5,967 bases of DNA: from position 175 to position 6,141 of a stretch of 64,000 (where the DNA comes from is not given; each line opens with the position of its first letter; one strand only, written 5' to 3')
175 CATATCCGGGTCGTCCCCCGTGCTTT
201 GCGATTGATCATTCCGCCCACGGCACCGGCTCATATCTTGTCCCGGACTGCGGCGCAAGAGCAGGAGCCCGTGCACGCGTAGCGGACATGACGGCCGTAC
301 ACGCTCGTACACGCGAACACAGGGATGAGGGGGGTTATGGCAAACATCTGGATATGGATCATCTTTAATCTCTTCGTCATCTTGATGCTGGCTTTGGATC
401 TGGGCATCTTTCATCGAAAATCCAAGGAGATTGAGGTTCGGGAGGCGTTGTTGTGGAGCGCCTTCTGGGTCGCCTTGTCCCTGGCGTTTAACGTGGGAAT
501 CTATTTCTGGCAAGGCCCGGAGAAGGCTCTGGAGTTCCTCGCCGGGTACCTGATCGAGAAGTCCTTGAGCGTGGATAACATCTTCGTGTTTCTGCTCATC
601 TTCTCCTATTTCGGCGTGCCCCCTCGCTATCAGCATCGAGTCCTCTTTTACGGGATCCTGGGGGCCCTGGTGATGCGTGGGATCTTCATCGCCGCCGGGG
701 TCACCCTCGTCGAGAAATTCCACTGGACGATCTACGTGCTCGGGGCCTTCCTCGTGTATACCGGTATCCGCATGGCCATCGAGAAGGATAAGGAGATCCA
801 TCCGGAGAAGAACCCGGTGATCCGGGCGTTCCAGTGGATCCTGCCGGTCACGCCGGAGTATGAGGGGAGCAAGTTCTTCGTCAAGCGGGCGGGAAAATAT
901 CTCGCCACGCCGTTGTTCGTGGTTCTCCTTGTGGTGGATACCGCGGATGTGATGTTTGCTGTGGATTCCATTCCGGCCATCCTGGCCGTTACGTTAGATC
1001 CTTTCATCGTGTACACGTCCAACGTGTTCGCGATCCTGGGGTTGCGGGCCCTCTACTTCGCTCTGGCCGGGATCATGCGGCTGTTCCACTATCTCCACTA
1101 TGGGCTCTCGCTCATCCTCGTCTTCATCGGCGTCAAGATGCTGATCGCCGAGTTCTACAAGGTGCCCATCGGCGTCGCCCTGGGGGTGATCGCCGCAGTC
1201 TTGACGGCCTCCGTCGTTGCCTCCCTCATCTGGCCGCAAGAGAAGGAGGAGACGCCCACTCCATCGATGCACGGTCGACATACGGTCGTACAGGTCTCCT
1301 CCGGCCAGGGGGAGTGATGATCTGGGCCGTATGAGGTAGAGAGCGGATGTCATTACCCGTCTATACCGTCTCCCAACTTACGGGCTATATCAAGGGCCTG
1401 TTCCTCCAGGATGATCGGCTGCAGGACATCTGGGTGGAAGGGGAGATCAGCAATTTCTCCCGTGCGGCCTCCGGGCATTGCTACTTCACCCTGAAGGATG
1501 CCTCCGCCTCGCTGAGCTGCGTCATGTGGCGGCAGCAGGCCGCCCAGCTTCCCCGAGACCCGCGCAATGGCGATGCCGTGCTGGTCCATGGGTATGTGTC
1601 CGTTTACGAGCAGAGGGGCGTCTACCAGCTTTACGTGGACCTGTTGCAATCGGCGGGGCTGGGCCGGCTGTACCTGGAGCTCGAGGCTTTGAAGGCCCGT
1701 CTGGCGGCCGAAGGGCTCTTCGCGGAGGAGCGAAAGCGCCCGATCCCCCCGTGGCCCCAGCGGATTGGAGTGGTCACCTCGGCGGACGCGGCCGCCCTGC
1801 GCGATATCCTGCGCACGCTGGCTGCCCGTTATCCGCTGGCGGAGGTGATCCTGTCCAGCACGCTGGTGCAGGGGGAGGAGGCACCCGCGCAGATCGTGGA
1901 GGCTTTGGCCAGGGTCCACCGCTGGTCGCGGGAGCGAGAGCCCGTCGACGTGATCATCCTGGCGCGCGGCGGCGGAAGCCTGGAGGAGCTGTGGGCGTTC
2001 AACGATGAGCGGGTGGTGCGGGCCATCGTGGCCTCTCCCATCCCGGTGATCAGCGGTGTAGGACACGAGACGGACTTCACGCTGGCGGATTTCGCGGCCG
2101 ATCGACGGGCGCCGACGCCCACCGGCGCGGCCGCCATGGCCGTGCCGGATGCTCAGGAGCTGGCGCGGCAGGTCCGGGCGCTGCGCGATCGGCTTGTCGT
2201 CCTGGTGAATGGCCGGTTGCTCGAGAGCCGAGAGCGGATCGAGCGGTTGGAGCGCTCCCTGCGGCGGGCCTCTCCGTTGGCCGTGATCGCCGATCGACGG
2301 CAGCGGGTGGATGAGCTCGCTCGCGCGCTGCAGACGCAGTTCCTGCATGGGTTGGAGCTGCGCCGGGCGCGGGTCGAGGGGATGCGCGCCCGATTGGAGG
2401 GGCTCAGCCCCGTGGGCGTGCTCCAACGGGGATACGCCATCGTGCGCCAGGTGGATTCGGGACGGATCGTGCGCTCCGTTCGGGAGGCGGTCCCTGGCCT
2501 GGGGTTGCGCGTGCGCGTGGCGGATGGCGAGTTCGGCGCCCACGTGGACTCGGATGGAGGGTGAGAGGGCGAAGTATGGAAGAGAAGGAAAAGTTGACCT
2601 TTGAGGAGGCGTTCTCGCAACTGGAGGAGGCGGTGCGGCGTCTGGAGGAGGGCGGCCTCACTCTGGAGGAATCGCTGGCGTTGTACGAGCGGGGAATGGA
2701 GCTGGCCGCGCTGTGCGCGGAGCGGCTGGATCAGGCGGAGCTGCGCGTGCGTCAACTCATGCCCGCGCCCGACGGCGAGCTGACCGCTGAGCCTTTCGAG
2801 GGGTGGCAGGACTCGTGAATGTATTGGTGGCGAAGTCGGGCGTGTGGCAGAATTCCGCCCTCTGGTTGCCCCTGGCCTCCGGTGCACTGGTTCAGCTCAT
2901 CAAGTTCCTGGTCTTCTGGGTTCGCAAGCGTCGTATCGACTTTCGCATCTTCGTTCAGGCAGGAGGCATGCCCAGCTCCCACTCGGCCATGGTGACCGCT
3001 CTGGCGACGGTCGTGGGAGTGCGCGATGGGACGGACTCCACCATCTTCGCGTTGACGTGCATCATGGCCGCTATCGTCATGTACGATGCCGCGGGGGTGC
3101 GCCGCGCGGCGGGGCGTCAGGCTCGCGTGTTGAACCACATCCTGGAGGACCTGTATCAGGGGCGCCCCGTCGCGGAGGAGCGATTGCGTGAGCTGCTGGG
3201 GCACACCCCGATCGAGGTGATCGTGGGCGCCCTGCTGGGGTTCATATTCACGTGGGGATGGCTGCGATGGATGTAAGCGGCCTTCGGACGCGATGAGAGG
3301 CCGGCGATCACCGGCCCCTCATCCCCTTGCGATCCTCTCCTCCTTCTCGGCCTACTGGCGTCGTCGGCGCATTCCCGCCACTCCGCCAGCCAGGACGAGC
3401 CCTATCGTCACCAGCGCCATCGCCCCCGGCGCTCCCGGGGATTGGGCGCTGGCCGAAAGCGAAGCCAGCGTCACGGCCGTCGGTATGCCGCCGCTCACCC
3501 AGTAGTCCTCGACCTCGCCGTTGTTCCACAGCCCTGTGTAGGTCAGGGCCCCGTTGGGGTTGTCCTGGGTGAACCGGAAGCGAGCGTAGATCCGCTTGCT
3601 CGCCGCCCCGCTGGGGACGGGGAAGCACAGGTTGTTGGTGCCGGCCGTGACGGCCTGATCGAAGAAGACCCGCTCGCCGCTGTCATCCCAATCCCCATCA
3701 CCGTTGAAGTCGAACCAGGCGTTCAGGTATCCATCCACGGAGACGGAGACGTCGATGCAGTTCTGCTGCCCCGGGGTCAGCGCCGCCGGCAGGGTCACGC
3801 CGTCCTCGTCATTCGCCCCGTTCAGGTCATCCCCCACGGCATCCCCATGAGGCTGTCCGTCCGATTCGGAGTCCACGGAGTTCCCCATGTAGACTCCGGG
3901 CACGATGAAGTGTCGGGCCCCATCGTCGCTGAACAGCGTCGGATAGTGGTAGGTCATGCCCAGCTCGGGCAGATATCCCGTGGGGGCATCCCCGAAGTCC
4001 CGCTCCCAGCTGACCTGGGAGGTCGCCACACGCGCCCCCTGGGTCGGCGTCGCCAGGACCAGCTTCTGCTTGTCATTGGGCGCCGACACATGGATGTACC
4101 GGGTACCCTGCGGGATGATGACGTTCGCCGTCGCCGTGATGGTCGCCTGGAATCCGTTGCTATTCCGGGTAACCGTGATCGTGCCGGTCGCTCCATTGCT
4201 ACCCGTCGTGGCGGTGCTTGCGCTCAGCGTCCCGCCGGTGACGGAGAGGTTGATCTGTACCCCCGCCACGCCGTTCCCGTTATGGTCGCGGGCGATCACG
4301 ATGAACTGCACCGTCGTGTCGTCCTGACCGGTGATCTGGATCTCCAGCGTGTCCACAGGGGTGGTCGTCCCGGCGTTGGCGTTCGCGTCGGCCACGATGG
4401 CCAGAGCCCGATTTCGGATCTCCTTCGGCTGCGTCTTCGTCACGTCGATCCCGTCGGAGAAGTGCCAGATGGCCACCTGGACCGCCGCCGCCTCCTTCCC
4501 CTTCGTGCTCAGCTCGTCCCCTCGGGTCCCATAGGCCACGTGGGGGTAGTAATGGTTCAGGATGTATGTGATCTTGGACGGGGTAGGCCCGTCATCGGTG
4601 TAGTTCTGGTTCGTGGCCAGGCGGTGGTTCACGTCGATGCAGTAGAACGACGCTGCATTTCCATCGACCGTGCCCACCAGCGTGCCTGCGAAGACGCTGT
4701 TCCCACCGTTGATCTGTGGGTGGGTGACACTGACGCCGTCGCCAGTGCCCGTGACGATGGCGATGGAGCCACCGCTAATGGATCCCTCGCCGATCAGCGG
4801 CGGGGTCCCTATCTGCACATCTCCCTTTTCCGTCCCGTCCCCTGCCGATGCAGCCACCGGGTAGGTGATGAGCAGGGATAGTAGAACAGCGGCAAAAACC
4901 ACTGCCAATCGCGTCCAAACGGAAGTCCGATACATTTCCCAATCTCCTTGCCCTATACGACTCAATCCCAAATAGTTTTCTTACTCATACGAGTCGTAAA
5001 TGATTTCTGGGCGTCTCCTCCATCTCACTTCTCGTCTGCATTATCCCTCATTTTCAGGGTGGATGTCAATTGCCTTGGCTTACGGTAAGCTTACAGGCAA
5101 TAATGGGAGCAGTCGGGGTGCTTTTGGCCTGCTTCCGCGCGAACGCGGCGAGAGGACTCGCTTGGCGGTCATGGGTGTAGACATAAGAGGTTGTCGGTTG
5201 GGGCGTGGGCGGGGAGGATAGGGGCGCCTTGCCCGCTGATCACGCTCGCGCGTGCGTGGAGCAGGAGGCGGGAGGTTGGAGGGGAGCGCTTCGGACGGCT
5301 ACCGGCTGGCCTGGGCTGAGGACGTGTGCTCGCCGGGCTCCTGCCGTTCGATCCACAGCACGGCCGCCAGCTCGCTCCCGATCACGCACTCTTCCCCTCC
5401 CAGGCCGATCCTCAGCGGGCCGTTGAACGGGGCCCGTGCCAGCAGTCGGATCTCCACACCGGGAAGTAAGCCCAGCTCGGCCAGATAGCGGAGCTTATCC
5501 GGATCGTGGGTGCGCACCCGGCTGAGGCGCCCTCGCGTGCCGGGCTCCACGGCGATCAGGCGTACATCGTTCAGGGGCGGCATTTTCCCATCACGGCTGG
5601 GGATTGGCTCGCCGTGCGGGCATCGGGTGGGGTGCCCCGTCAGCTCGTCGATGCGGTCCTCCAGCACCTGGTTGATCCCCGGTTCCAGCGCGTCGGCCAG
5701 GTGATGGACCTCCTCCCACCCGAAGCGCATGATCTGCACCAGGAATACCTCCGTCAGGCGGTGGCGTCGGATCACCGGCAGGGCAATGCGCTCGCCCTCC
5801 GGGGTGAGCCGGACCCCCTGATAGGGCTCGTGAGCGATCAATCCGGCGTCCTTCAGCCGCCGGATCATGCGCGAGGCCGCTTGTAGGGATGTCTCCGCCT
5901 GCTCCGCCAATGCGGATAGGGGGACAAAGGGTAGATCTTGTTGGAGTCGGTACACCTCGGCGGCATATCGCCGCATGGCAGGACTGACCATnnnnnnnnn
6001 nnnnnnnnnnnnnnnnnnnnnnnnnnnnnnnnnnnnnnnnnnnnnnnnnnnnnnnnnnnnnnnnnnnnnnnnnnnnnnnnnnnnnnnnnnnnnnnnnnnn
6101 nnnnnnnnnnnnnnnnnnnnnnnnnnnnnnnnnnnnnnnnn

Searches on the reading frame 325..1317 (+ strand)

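Call 9: search_protein_families(library=pfam, proteins=[window:325-1317:+])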
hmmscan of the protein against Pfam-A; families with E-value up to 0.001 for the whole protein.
window:325-1317:+ (330 aa): 1 family
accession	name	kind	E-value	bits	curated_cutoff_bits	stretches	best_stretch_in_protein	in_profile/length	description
PF03741.22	TerC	-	8.5e-52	175.9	27.8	1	73-274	2-176/178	Integral membrane protein TerC family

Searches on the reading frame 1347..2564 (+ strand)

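Call 9: search_protein_families(library=pfam, proteins=[window:1347-2564:+])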
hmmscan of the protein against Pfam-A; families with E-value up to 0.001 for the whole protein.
window:1347-2564:+ (405 aa): 3 families
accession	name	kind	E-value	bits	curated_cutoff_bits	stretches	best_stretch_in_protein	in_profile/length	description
PF02601.20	Exonuc_VII_L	-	2.8e-92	310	35.9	2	124-346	1-217/315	Exonuclease VII, large subunit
PF13742.12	tRNA_anti_2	-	1e-34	119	27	1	6-99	1-93/95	OB-fold nucleic acid binding domain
PF01336.31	tRNA_anti-codon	-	6.4e-15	55.3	27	1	28-98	1-70/75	OB-fold nucleic acid binding domain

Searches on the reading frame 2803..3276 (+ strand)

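Call 9: search_protein_families(library=pfam, proteins=[window:2803-3276:+])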
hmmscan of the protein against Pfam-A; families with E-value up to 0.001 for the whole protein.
window:2803-3276:+ (157 aa): 2 families
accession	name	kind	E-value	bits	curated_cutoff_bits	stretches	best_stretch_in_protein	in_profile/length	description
PF02681.20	DUF212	-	7.6e-49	165.5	26.5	1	16-148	2-125/126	Divergent PAP2 family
PF01569.27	PAP2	-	0.0003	21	27.2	0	38-90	30-90/130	PAP2 superfamily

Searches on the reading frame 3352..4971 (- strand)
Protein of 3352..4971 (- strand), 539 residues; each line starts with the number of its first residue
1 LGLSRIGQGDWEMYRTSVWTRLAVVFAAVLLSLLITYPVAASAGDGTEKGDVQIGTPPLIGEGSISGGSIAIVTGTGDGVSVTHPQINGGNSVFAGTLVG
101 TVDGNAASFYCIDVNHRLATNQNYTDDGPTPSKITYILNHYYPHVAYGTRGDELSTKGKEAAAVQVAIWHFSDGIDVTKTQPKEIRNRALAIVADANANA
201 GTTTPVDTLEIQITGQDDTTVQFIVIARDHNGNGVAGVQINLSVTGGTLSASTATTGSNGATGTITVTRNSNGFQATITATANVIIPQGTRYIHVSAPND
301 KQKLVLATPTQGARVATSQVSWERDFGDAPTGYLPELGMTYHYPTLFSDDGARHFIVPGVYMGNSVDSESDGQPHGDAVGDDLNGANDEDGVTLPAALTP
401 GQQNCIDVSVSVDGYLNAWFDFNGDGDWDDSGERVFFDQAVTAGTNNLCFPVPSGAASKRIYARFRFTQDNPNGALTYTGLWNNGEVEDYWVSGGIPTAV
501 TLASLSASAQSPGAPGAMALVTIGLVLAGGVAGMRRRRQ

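Call 9: search_protein_families(library=pfam, proteins=[window:3352-4971:-])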
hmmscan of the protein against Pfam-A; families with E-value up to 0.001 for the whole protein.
window:3352-4971:- (539 aa): 3 families
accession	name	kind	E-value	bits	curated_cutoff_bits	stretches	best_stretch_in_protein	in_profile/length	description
PF20009.4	GEVED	-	3.3e-15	57.1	24.4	1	415-492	1-77/78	GEVED domain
PF08341.16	TED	-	4e-14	53.3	22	1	110-197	3-101/102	Thioester domain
PF02369.22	Big_1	-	6.7e-07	29.8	34.9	1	213-283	11-81/93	Bacterial Ig-like domain (group 1)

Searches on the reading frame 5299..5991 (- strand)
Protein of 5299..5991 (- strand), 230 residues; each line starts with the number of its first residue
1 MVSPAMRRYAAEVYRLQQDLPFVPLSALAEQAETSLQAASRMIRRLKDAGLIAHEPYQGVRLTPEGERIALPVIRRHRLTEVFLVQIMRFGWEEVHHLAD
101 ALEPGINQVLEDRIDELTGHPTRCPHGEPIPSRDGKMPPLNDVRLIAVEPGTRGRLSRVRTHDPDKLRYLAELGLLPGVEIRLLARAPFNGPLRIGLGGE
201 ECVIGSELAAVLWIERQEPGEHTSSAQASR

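Call 9: search_protein_families(library=pfam, proteins=[window:5299-5991:-])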
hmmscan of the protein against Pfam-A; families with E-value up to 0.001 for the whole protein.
window:5299-5991:- (230 aa): 8 families
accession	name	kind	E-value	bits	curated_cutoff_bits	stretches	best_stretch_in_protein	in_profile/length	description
PF02742.21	Fe_dep_repr_C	-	2.1e-25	89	27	1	63-131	1-69/70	Iron dependent repressor, metal binding and dimerisation domain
PF04023.20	FeoA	-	1.9e-18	66.7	23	1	144-215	2-73/74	FeoA domain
PF01325.25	Fe_dep_repress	-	1.5e-06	28.7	26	1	2-60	2-60/60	Iron dependent repressor, N-terminal DNA binding domain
PF12802.13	MarR_2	-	0.00052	20.6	27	0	26-56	24-54/61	MarR family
PF12840.13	HTH_20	-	0.0007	20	27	0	25-54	21-50/51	Helix-turn-helix domain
PF13545.12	HTH_Crp_2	-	0.00074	19.9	27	0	26-54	26-55/70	Crp-like helix-turn-helix domain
PF01047.28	MarR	-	0.00098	19.4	24.6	0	24-53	19-48/59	MarR family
PF25213.1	HVO_A0261_N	-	0.001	19.4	35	0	26-70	28-71/86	HVO_A0261 N-terminal domain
